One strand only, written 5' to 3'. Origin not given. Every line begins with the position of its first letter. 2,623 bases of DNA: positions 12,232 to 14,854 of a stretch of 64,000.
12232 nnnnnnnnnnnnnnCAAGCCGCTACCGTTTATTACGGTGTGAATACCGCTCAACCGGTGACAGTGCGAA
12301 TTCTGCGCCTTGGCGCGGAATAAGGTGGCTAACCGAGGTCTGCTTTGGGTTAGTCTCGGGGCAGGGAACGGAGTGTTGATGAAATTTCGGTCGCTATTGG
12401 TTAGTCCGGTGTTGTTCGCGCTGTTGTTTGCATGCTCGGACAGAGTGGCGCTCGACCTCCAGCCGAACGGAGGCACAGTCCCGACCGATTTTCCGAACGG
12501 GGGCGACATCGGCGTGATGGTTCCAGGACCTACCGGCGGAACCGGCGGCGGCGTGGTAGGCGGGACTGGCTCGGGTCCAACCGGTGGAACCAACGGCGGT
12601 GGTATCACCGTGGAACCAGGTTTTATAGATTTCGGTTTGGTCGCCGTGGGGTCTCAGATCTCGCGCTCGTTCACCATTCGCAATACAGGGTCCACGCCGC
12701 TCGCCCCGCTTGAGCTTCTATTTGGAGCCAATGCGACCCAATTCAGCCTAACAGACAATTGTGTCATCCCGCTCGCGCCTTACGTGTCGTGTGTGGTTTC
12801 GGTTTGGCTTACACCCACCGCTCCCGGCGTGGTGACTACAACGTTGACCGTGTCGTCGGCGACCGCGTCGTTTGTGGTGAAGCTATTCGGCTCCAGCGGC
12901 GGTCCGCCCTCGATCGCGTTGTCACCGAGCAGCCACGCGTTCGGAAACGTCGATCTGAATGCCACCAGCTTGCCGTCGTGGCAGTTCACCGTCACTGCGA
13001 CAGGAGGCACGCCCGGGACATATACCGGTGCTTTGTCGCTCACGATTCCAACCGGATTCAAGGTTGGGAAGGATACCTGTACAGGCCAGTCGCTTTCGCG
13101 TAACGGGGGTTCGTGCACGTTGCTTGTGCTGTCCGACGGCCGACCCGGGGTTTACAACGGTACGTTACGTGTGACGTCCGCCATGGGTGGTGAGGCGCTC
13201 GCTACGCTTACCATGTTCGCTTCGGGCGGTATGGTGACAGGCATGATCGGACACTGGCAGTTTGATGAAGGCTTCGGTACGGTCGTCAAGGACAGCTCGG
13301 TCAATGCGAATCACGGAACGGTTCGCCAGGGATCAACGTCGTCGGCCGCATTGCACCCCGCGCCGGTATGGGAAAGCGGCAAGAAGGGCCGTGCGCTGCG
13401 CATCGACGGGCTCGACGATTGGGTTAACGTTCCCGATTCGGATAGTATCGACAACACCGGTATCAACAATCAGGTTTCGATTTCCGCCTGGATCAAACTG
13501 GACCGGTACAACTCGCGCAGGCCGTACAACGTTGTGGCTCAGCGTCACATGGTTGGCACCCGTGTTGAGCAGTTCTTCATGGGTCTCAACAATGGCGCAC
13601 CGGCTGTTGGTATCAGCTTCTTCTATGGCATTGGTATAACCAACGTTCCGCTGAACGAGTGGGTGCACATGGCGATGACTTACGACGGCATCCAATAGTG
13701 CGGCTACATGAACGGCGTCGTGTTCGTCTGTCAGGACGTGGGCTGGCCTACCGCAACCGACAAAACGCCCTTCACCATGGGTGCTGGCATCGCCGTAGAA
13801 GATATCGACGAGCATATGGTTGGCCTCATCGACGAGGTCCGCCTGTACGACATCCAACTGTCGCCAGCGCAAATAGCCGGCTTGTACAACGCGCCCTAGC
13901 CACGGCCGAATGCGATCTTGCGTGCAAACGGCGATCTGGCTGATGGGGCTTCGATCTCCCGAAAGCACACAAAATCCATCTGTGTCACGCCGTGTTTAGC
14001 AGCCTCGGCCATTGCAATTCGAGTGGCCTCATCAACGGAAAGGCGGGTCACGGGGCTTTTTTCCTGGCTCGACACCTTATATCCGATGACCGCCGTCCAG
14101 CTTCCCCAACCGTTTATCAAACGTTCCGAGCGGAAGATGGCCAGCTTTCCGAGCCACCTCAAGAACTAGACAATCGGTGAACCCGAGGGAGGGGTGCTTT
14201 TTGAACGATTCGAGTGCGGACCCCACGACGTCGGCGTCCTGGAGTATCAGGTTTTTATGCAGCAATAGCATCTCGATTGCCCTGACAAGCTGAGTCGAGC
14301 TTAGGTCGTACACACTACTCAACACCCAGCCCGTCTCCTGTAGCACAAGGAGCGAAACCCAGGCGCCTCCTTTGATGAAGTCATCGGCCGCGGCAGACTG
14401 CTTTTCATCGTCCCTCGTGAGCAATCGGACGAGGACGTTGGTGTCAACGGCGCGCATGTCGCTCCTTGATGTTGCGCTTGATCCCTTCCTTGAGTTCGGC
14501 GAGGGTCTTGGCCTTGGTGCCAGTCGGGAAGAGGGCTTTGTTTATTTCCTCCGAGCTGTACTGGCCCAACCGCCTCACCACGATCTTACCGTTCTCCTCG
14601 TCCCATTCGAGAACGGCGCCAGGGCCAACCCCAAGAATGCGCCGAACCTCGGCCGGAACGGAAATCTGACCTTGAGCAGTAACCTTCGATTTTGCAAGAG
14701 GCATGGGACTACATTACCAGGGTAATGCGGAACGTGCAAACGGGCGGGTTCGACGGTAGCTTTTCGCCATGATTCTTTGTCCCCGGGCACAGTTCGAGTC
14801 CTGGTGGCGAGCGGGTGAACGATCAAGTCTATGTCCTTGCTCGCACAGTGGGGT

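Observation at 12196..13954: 1.7-kb insertion at the 3' end of mgtE bounded by a 30-bp imperfect direct repeat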

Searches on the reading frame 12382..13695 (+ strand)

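Call 8: search_protein_families(library=pfam, proteins=[window:12382-13695:+], max_evalue=0.01)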
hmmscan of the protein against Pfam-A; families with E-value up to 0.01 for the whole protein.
window:12382-13695:+ (438 aa): 6 families
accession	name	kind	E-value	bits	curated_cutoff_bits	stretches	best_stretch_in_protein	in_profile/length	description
PF22073.2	Cep192_D4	-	6.5e-10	39.6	35.5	1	76-173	5-112/112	Cep192 domain 4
PF15780.11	ASH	-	1.9e-07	31.6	27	1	80-159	12-90/98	Abnormal spindle-like microcephaly-assoc'd, ASPM-SPD-2-Hydin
PF13385.13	Laminin_G_3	-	2.8e-07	31.2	27.6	1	343-436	2-90/151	Concanavalin A-like lectin/glucanases superfamily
PF22544.2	HYDIN_VesB_CFA65-like_Ig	-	0.0001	22.9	25.5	1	79-161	7-88/100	HYDIN/CFA65/VesB-like, Ig-like domain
PF24770.2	Ig-CFAP74_2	-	0.0011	19.9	27.4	0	77-104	3-30/185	CFAP74 second Ig-like domain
PF07610.17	DUF1573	-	0.0056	17.1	26.1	0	78-163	4-87/98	Protein of unknown function (DUF1573)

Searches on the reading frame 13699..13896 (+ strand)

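Call 8: search_protein_families(library=pfam, proteins=[window:13699-13896:+], max_evalue=0.01)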
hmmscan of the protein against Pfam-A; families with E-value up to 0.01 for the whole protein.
window:13699-13896:+ (66 aa): 1 family
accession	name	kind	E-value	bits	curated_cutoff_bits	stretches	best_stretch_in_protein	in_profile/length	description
PF13385.13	Laminin_G_3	-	4.7e-06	27.3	27.6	1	3-60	96-151/151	Concanavalin A-like lectin/glucanases superfamily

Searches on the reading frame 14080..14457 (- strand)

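Call 8: search_protein_families(library=pfam, proteins=[window:14080-14457:-], max_evalue=0.01)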
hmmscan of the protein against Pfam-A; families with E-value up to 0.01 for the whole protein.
window:14080-14457:- (126 aa): 1 family
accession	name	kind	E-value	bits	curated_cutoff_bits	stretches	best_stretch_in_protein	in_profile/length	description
PF01850.27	PIN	-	5.3e-13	50.1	23.6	1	4-121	3-118/120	PIN domain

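Call 65: search_protein_families(library=ncbifam, proteins=[window:14080-14457:-], max_evalue=0.001)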
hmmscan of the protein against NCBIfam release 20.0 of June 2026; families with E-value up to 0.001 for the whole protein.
window:14080-14457:- (126 aa): 0 families

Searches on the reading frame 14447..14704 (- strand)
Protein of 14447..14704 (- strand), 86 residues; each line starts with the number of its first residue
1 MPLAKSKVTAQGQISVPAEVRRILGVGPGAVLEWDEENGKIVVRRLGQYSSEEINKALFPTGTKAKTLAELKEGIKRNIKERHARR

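Call 8: search_protein_families(library=pfam, proteins=[window:14447-14704:-], max_evalue=0.01)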
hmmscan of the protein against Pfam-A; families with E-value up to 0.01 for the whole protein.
window:14447-14704:- (86 aa): 2 families
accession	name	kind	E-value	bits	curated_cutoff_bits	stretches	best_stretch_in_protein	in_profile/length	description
PF04014.23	MazE_antitoxin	-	7.9e-10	39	24.7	1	7-45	3-42/48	Antidote-toxin recognition MazE, bacterial antitoxin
PF15937.10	PrlF_antitoxin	-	0.00073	20.1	32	1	6-53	2-50/99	prlF antitoxin for toxin YhaV_toxin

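Call 65: search_protein_families(library=ncbifam, proteins=[window:14447-14704:-], max_evalue=0.001)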
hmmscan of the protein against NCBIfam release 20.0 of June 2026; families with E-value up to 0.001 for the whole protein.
window:14447-14704:- (86 aa): 2 families
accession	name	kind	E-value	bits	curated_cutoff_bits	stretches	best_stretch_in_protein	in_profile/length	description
TIGR01439.1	lp_hng_hel_AbrB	domain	2e-08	33.8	28.3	1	6-45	2-42/44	transcriptional regulator, AbrB family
NF007429.0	PRK09974.1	equivalog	0.00012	22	125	1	4-51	13-61/114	type II toxin-antitoxin system PrlF family antitoxin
